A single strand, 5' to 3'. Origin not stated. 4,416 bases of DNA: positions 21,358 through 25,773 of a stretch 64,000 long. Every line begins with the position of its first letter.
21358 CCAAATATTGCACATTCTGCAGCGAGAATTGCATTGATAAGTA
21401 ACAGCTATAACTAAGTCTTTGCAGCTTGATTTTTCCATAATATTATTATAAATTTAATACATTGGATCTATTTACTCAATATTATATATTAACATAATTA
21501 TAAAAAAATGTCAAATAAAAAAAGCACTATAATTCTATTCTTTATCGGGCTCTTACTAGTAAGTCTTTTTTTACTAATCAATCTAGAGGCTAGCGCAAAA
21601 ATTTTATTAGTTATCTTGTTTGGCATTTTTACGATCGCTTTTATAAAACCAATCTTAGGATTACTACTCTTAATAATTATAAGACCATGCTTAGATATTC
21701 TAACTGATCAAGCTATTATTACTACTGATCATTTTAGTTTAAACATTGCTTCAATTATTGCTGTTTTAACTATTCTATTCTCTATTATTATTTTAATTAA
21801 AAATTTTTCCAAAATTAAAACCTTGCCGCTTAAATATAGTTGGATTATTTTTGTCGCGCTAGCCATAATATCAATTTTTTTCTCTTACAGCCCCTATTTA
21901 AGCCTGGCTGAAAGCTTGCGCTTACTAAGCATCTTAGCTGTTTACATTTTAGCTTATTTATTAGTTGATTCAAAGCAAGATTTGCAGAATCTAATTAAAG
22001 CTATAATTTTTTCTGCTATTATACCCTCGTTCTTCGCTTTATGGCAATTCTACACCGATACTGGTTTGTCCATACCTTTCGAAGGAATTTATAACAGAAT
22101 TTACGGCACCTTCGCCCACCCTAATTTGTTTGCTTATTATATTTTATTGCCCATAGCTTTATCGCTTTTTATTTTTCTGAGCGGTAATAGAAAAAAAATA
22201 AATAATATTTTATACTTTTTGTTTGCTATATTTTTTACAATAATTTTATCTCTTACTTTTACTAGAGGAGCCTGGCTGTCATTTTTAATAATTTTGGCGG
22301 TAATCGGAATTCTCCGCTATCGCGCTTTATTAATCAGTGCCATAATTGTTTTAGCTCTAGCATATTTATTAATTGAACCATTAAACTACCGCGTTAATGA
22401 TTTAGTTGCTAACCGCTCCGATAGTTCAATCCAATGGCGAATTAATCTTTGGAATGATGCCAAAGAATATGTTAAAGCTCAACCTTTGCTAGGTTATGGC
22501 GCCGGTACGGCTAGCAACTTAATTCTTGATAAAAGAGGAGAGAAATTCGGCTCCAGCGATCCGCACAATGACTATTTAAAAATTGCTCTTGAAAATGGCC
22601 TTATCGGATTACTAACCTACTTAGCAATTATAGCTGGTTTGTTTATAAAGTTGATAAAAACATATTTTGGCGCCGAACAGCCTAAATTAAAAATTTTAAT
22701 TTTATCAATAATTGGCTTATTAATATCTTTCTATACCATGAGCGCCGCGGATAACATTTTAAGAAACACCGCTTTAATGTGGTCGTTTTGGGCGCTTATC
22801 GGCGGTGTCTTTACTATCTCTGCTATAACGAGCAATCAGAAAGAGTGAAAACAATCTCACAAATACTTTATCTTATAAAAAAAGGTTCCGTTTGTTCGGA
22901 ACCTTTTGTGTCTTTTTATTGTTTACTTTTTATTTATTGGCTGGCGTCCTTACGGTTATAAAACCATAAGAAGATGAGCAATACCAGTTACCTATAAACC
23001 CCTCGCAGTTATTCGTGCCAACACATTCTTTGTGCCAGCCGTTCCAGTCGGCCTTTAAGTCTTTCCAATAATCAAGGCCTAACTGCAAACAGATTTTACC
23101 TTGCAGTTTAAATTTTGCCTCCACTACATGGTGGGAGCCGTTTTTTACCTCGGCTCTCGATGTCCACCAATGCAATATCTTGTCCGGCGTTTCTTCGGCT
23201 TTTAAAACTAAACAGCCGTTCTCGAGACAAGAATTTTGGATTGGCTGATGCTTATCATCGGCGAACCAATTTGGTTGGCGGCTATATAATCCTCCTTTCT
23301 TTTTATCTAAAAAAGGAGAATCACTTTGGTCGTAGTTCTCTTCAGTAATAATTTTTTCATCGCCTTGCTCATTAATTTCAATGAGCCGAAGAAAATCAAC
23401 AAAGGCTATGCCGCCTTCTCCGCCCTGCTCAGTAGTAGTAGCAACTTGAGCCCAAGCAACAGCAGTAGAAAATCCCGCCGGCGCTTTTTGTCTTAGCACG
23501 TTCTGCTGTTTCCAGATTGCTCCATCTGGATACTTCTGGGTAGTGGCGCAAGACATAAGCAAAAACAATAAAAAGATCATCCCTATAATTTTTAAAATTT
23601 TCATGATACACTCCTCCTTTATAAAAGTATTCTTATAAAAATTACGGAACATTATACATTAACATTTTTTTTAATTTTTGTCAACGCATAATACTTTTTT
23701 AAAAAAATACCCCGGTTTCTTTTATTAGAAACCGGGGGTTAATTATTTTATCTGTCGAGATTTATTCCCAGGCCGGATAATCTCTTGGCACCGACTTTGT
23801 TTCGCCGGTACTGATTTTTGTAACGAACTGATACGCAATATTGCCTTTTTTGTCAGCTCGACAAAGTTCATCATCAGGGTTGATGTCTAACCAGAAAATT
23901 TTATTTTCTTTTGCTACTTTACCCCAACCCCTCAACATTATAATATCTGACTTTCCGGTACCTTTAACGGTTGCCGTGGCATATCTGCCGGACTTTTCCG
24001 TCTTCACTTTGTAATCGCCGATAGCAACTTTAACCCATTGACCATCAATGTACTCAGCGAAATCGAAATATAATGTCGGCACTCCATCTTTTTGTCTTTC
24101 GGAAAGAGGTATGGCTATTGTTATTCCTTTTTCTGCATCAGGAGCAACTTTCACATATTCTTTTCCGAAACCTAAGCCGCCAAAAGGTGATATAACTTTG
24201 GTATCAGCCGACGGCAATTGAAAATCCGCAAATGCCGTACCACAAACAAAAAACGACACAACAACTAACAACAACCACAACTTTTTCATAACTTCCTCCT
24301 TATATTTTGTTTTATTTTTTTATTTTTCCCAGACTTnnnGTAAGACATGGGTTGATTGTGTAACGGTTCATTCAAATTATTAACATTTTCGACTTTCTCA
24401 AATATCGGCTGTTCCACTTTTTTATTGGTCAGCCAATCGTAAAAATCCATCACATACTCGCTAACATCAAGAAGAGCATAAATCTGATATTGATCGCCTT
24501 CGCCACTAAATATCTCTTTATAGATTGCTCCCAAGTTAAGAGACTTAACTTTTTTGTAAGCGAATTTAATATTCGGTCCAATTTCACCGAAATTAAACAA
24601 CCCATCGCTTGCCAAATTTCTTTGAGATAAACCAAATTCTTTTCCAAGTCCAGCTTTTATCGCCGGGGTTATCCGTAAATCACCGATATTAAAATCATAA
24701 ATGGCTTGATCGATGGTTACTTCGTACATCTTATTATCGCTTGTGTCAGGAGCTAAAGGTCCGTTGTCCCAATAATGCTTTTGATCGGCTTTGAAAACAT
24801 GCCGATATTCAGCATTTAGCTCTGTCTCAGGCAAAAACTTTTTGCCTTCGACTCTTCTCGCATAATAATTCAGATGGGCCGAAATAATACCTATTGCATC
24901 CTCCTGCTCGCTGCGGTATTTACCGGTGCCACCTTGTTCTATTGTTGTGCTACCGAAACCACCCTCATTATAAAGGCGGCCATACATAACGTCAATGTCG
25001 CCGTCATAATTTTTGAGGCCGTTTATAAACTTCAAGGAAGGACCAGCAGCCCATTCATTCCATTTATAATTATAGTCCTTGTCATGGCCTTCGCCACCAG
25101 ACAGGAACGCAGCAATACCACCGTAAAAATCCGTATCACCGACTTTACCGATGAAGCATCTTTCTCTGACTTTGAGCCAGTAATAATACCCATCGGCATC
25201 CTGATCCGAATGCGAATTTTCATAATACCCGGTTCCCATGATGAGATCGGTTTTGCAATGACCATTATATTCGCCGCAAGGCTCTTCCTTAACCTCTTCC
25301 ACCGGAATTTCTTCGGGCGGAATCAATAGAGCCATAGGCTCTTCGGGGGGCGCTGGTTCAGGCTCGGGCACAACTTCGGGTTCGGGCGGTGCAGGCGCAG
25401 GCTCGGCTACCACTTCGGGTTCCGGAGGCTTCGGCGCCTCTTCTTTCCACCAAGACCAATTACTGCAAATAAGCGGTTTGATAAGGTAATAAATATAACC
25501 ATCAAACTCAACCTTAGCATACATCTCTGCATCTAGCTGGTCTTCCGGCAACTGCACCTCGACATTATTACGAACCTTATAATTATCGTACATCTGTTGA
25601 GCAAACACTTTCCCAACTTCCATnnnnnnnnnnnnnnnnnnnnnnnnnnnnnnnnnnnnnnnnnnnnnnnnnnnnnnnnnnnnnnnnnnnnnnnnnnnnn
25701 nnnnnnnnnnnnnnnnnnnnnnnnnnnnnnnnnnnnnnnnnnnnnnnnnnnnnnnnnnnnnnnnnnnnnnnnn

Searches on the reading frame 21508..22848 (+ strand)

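Call 8: search_protein_families(library=pfam, proteins=[window:21508-22848:+], max_evalue=0.01)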
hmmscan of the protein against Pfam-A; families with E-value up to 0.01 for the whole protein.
window:21508-22848:+ (446 aa): 1 family
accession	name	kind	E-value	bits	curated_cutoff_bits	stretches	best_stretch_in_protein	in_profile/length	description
PF04932.20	Wzy_C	-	2.6e-22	79.6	31.7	1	239-372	2-149/149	O-Antigen ligase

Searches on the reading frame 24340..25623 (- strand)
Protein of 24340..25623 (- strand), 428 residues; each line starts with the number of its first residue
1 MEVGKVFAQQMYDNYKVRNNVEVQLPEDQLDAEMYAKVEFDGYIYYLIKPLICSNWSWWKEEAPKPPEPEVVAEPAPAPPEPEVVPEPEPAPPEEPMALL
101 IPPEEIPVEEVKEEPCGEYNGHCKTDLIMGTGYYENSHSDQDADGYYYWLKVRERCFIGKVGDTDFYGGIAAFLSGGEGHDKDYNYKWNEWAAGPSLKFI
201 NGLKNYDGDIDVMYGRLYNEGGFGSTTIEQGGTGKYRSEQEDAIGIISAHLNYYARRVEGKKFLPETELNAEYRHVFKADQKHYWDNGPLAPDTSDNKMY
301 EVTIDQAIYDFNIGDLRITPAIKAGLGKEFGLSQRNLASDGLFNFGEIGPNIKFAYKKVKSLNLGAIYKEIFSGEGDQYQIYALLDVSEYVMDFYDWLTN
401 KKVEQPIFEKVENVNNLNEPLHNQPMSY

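Call 19: find_homologous_proteins(query=window:24340-25623:-)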
Query seq(428 aa) (428 aa): 5 proteins with E <= 0.001 among 8000 candidates.
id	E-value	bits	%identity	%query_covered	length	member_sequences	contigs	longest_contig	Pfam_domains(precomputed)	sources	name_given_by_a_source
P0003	9.8e-298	1005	100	100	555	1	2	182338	PF01476.27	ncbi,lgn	-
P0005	6.7e-197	673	70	94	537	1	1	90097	PF01476.27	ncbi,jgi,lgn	ncbi:MAG: LysM domain-containing protein [Patescibacteria group bacterium]|jgi:LysM repeat protein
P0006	1.1e-137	478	54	93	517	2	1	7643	PF01476.27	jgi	jgi:LysM repeat protein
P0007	7.5e-132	458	54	93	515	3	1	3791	PF01476.27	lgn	-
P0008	1.5e-30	125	33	62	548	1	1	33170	PF01476.27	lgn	-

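Call 20: find_encoding_contigs(protein=P0005, flank=10000, max_places=4)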
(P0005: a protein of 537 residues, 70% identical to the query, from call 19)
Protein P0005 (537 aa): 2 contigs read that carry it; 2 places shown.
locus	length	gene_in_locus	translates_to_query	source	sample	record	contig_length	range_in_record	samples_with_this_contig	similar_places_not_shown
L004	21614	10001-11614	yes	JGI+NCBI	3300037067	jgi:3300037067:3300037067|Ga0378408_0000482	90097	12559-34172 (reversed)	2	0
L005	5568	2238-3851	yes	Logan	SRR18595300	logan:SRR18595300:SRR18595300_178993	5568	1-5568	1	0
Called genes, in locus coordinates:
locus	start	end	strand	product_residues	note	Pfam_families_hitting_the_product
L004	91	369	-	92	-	-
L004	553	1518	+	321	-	PF00953:Glycos_transf_4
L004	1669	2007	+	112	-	PF00829:Ribosomal_L21p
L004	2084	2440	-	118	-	-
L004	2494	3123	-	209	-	PF21176:RecR_HhH, PF01751:Toprim, PF13662:Toprim_4, PF21175:RecR_C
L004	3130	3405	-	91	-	PF02575:YbaB_DNA_bd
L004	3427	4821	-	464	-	PF00772:DnaB, PF03796:DnaB_C, PF13481:AAA_25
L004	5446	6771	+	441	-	PF00919:UPF0004, PF04055:Radical_SAM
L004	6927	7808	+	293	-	PF02706:Wzz (weak)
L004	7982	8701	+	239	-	-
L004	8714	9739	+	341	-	-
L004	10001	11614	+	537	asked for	PF01476:LysM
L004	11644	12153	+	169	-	-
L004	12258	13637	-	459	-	PF04932:Wzy_C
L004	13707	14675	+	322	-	PF04055:Radical_SAM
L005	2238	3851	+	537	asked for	PF01476:LysM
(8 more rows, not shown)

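Call 21: find_encoding_contigs(protein=P0006, flank=10000, max_places=4)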
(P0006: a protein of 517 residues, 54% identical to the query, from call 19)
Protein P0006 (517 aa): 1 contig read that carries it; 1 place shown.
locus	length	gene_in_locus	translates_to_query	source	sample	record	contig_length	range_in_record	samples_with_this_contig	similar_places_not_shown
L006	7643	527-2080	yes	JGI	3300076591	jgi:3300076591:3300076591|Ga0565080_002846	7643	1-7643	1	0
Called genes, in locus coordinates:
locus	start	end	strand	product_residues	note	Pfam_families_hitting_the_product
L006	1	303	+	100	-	?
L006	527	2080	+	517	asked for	PF01476:LysM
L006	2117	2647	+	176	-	-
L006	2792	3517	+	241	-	-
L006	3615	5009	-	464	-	PF04932:Wzy_C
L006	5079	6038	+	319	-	PF04055:Radical_SAM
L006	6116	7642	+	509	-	?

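Call 22: find_encoding_contigs(protein=P0007, flank=10000, max_places=4)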
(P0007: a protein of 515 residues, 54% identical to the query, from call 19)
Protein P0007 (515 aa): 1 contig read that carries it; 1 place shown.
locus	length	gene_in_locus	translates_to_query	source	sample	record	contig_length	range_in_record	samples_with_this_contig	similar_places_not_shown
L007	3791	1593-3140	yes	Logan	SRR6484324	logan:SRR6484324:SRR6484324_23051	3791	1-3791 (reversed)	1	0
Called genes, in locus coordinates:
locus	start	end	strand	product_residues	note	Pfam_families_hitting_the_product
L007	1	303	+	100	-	?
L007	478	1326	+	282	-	-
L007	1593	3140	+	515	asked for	PF01476:LysM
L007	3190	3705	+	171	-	-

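Call 23: find_encoding_contigs(protein=P0008, flank=10000, max_places=4)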
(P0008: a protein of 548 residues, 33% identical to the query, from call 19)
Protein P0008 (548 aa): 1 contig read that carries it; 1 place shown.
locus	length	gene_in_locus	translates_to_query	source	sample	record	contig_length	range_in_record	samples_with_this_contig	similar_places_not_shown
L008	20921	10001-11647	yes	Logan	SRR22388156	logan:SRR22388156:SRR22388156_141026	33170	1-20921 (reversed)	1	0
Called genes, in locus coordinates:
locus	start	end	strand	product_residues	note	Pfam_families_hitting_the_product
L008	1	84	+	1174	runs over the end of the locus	PF02811:PHP, PF07733:DNA_pol3_alpha, PF17657:DNA_pol3_finger, PF14579:HHH_6, PF01336:tRNA_anti-codon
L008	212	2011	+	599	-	-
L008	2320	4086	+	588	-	PF07973:tRNA_SAD, PF00587:tRNA-synt_2b, PF03129:HGTP_anticodon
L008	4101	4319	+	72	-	-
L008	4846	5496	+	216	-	-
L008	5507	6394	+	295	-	PF23473:LysM3_LYK4_5 (weak), PF01476:LysM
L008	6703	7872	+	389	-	-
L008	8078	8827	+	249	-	PF02706:Wzz (weak)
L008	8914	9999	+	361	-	-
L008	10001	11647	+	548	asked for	PF01476:LysM (weak)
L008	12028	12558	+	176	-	-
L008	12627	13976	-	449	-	PF04932:Wzy_C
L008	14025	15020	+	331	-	PF04055:Radical_SAM, PF13353:Fer4_12 (faint)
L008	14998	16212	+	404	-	PF13439:Glyco_transf_4, PF13477:Glyco_trans_4_2 (faint), PF13579:Glyco_trans_4_4, PF00534:Glycos_transf_1, PF13692:Glyco_trans_1_4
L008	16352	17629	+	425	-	-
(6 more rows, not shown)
